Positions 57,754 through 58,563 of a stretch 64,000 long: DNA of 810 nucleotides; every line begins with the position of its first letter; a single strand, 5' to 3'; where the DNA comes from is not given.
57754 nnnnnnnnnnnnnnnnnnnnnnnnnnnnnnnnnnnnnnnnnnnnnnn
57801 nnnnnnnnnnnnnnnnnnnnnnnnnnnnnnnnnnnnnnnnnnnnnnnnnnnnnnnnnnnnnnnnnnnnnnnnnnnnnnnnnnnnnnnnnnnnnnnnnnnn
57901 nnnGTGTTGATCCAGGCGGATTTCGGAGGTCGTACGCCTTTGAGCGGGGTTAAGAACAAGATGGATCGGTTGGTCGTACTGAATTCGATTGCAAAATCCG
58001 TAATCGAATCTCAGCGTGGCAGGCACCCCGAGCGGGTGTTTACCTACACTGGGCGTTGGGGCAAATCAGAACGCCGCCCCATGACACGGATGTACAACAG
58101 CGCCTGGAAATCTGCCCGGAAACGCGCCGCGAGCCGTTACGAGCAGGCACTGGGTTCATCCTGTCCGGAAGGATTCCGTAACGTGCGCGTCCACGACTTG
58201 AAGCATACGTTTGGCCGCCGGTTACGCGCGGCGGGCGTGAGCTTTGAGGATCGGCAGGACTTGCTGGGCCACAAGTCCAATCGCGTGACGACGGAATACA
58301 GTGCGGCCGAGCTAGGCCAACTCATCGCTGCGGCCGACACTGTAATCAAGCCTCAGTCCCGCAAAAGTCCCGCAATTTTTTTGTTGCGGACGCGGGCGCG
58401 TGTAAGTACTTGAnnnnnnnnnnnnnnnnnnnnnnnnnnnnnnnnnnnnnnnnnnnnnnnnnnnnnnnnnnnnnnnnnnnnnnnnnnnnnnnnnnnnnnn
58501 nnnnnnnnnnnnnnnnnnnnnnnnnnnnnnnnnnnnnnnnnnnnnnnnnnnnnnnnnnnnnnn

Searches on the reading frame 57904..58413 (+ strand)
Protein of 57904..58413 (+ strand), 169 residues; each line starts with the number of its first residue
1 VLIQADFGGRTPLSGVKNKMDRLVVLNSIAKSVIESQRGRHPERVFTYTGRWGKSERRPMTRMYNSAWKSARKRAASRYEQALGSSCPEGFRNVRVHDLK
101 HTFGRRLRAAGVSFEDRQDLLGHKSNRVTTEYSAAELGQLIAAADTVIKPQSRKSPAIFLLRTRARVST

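Call 4: search_protein_families(library=pfam, proteins=[window:57904-58413:+], max_evalue=1)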
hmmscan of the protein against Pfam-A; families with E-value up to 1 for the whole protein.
window:57904-58413:+ (169 aa): 1 family
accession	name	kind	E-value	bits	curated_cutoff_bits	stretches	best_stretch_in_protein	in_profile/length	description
PF00589.27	Phage_integrase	-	1.1e-08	35.5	27.1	1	16-135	61-168/172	Phage integrase family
